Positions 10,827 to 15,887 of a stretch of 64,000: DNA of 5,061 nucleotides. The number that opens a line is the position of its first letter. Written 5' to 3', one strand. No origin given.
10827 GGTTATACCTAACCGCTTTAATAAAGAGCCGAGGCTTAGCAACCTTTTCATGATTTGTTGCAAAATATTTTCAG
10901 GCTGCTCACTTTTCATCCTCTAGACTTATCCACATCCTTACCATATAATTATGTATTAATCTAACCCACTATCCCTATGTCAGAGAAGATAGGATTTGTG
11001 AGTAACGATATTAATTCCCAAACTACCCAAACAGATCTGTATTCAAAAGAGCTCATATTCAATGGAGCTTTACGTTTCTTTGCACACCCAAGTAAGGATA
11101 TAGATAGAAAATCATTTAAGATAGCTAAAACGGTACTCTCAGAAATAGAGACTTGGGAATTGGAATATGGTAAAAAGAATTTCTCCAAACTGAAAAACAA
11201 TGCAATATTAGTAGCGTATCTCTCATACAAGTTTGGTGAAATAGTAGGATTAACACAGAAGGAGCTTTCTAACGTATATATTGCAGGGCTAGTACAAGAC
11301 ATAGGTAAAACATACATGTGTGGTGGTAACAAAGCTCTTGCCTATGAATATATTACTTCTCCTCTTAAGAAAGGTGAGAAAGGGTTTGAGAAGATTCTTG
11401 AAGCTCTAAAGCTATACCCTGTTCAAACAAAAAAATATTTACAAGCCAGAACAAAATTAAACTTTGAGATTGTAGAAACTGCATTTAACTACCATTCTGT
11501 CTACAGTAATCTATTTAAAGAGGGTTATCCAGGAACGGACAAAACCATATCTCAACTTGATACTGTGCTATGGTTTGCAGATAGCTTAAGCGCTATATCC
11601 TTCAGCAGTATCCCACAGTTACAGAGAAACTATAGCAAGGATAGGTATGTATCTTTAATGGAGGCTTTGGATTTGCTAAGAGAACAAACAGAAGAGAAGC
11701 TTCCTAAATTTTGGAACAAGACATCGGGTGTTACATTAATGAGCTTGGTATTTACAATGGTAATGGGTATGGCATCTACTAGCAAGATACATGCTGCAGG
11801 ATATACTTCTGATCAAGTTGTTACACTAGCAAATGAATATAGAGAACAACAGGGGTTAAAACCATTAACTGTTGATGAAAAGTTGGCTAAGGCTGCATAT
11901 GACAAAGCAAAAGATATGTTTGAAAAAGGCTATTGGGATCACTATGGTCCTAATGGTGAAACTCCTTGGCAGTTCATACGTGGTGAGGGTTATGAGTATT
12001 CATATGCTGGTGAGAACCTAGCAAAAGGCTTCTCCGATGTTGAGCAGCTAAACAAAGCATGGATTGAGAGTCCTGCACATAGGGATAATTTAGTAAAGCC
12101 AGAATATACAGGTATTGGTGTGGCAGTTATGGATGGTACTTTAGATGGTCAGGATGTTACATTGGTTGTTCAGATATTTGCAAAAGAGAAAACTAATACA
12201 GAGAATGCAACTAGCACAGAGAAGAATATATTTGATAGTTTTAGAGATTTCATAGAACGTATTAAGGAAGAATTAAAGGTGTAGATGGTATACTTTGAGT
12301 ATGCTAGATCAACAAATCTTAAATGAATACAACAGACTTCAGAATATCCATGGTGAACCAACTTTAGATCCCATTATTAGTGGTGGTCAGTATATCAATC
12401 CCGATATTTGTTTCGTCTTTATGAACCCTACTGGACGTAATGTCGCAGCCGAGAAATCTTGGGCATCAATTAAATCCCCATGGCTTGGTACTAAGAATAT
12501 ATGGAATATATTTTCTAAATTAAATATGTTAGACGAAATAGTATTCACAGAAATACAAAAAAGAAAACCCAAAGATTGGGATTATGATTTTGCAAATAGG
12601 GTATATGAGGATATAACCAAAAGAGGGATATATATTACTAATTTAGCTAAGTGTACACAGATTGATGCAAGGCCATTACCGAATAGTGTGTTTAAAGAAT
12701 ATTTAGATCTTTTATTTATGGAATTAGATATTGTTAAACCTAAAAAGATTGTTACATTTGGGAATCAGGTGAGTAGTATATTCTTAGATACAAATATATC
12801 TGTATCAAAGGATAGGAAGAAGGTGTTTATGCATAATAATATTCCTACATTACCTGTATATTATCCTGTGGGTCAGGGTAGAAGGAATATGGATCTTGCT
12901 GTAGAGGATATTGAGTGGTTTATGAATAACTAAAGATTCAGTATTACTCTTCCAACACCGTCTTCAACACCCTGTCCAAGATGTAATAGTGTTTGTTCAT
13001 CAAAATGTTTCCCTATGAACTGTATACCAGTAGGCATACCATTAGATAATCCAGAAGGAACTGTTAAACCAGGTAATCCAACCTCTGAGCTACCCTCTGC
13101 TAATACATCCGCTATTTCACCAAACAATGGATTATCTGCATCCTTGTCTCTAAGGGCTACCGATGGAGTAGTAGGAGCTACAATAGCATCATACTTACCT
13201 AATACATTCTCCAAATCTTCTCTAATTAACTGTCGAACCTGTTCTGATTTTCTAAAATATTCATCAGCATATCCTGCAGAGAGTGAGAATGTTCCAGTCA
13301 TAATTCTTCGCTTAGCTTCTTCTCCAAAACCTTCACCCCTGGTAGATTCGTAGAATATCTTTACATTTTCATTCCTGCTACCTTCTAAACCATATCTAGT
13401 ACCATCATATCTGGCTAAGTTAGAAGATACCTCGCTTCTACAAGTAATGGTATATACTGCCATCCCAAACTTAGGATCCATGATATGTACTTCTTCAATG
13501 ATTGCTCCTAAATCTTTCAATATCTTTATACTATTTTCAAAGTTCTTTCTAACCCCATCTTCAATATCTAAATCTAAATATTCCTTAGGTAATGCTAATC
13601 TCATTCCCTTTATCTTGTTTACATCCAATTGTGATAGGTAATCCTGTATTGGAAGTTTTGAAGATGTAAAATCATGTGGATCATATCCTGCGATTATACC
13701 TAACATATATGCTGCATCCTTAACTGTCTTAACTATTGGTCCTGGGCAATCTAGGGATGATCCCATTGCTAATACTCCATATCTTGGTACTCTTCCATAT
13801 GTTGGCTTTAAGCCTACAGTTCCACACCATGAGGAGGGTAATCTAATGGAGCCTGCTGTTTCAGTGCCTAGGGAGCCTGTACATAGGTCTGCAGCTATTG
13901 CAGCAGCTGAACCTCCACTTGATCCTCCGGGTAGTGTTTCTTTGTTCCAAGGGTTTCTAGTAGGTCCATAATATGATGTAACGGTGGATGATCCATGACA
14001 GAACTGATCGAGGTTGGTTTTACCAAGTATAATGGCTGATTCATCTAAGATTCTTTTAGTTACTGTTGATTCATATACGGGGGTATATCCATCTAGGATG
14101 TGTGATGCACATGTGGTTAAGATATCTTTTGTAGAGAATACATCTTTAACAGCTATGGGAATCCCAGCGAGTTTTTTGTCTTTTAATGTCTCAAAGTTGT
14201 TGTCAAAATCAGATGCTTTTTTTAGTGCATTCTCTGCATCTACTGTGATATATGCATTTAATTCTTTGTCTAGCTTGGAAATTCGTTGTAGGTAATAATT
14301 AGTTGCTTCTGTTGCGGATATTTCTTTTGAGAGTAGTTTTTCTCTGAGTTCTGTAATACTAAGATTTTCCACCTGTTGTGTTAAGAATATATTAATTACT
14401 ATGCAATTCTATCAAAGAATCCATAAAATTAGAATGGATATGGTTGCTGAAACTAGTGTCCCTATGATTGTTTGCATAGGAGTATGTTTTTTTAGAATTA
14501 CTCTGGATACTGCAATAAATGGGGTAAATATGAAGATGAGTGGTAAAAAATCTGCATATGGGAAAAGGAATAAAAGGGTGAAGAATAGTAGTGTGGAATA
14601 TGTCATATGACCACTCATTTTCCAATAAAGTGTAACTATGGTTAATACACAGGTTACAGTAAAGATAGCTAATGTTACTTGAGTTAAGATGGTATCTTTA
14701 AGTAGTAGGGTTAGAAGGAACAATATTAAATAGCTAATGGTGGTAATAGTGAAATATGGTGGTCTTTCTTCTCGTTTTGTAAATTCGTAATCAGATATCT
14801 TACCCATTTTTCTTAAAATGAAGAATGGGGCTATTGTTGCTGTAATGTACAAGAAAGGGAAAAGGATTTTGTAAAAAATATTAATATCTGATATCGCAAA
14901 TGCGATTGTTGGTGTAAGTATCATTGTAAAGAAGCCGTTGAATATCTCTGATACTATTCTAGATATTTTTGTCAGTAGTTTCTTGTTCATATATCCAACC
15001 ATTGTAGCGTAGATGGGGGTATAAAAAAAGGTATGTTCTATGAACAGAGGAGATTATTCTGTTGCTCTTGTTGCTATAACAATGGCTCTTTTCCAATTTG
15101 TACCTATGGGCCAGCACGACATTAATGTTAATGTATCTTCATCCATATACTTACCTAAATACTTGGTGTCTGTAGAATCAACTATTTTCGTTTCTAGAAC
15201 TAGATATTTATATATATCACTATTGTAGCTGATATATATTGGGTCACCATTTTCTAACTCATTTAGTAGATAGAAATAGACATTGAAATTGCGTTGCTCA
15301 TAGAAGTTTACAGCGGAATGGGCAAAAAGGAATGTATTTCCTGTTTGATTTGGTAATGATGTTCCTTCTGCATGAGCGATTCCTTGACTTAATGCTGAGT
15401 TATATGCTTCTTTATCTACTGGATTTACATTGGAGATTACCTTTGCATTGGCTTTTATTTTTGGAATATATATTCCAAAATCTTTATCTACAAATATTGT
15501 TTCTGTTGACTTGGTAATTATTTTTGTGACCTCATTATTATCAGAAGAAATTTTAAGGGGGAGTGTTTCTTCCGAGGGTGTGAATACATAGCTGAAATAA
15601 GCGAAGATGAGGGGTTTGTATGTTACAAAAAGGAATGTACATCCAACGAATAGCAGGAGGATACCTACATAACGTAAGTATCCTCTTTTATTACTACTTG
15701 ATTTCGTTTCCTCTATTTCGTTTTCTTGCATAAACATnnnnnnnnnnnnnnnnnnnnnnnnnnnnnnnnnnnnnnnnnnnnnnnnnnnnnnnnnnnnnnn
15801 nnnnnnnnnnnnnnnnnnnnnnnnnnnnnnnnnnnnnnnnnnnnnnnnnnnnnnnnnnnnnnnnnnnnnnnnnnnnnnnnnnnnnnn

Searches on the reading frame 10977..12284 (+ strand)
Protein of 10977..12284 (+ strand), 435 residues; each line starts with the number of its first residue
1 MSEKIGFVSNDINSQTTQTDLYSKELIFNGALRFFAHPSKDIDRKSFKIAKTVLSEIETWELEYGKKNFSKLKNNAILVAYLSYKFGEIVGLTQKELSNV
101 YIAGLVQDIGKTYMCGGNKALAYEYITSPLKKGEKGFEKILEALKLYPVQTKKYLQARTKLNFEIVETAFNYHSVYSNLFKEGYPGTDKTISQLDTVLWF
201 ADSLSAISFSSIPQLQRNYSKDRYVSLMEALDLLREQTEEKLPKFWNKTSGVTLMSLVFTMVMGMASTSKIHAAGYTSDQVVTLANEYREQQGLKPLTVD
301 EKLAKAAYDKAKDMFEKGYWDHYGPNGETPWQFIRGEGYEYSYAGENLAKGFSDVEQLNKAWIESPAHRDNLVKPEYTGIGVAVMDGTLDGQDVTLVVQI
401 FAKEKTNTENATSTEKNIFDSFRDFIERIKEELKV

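Call 8: search_protein_families(library=pfam, proteins=[window:10977-12284:+], max_evalue=0.01)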
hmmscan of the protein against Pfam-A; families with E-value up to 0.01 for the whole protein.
window:10977-12284:+ (435 aa): 2 families
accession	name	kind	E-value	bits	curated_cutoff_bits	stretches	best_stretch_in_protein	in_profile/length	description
PF00188.32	CAP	-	2.2e-22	80.6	21.1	1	284-400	3-116/117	Cysteine-rich secretory protein family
PF08668.18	HDOD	-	0.0025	17.8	22.9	0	66-118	89-139/196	HDOD domain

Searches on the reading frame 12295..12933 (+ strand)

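Call 8: search_protein_families(library=pfam, proteins=[window:12295-12933:+], max_evalue=0.01)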
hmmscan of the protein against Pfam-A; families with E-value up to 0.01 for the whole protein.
window:12295-12933:+ (212 aa): 1 family
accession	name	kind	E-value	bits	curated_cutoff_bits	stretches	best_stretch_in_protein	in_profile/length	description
PF03167.25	UDG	-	3.8e-09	37.2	24.3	1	66-198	33-125/141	Uracil DNA glycosylase superfamily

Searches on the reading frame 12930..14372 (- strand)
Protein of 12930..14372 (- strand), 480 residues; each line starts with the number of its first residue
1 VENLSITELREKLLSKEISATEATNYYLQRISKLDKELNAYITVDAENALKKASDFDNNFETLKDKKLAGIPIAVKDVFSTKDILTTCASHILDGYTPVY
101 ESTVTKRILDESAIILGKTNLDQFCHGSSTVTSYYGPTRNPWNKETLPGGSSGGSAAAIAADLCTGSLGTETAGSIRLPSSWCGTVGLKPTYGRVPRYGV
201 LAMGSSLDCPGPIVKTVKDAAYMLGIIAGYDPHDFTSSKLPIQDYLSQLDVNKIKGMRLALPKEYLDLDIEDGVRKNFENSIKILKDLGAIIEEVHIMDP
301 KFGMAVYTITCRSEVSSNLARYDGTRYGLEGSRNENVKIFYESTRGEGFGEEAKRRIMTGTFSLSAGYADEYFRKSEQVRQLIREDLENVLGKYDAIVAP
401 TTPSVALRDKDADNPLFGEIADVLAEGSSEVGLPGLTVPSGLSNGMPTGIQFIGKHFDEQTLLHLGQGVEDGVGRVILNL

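Call 8: search_protein_families(library=pfam, proteins=[window:12930-14372:-], max_evalue=0.01)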
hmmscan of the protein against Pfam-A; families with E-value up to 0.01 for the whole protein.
window:12930-14372:- (480 aa): 1 family
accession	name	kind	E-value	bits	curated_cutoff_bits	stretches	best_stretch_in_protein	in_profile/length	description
PF01425.27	Amidase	-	9.1e-132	440.7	27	1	22-463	1-445/445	Amidase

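Call 76: list_cluster_members(proteins=[window:12933-14372:-, window:23738-25915:-, window:34258-37650:+, window:15697-23532:-])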
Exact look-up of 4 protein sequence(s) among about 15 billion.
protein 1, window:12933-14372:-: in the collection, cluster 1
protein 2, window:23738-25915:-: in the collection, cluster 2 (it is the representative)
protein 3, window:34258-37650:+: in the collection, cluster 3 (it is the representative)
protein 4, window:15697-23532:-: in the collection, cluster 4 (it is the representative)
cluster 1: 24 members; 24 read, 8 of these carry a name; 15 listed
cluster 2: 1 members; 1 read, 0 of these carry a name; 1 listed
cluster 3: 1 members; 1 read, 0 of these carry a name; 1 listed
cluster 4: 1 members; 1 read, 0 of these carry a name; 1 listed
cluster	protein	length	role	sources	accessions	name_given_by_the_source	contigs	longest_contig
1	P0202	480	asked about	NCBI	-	-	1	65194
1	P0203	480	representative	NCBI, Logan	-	-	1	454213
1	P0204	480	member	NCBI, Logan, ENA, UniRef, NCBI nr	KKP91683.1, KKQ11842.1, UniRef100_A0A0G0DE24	MAG: Aspartyl-tRNA(Asn) amidotransferase subunit A / Glutamyl-tRNA(Gln) amidotransferase ... | Glutamyl-tRNA(Gln) amidotransferase subunit A n=3 Tax=Candidatus Dojkabacteria ...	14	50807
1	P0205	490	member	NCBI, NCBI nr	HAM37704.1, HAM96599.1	TPA: Asp-tRNA(Asn)/Glu-tRNA(Gln) amidotransferase GatCAB subunit A [Patescibacteria group ... | Asp-tRNA(Asn)/Glu-tRNA(Gln) amidotransferase GatCAB subunit A [Patescibacteria group ...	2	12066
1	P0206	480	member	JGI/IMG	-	aspartyl-tRNA(Asn)/glutamyl-tRNA(Gln) amidotransferase subunit A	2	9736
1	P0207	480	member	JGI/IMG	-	aspartyl-tRNA(Asn)/glutamyl-tRNA(Gln) amidotransferase subunit A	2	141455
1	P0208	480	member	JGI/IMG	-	aspartyl-tRNA(Asn)/glutamyl-tRNA(Gln) amidotransferase subunit A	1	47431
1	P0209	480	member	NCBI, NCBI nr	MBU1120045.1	Asp-tRNA(Asn)/Glu-tRNA(Gln) amidotransferase subunit GatA [Patescibacteria group ...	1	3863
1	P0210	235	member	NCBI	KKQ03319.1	MAG: Glutamyl-tRNA(Gln) amidotransferase subunit A, partial [candidate division WS6 ...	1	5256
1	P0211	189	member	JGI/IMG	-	aspartyl-tRNA(Asn)/glutamyl-tRNA(Gln) amidotransferase subunit A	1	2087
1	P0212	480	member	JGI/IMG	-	-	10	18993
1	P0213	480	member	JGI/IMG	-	-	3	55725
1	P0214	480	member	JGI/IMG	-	-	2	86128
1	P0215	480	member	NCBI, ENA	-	-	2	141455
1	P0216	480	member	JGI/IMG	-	-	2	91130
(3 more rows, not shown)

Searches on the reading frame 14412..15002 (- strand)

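Call 8: search_protein_families(library=pfam, proteins=[window:14412-15002:-], max_evalue=0.01)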
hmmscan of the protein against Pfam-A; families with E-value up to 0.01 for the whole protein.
window:14412-15002:- (196 aa): 1 family
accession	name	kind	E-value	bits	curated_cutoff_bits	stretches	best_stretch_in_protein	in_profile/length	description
PF01569.27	PAP2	-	8.2e-05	22.8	27.2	1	129-195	52-124/130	PAP2 superfamily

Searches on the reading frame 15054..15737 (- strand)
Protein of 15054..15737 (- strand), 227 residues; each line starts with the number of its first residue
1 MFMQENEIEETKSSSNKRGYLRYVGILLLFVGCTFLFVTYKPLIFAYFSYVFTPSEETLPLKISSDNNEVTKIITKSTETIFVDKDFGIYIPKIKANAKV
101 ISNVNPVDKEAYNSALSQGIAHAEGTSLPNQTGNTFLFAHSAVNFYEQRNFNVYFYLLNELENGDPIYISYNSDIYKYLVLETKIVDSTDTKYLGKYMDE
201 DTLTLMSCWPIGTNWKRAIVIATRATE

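Call 8: search_protein_families(library=pfam, proteins=[window:15054-15737:-], max_evalue=0.01)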
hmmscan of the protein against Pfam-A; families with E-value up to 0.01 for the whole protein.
window:15054-15737:- (227 aa): 1 family
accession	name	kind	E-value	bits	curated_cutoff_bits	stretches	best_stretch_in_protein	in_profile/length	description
PF04203.18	Sortase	-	1.4e-21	76.9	26.6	1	89-224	1-124/125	Sortase domain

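Call 22: find_encoding_contigs(protein=window:15054-15737:-, flank=3000, max_places=5)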
Protein window:15054-15737:- (227 aa): no gene with exactly this product is on record in the collection.

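Call 29: search_protein_families(library=ncbifam, proteins=[window:15054-15737:-], max_evalue=0.1)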
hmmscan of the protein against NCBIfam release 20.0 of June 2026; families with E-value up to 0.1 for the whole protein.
window:15054-15737:- (227 aa): 6 families
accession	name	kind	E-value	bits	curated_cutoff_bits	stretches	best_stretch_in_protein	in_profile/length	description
NF033745.1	class_C_sortase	subfamily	4.9e-20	72.2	160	1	89-224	96-220/220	class C sortase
TIGR01076.1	sortase_fam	subfamily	2.8e-17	62.8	39.35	1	103-225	10-128/136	sortase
NF058671.1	sortase_SrtD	exception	1.6e-16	60.5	140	1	25-223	2-186/187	class D sortase, LPxTATN-specific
NF033746.1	class_D_sortase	subfamily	4.8e-15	55.6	165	1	89-224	13-133/135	class D sortase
NF033747.1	class_E_sortase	subfamily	6.3e-10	39.2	160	1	83-223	67-204/211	class E sortase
TIGR03784.1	marine_sortase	equivalog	2.9e-06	27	158.25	1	114-212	72-160/174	class GN sortase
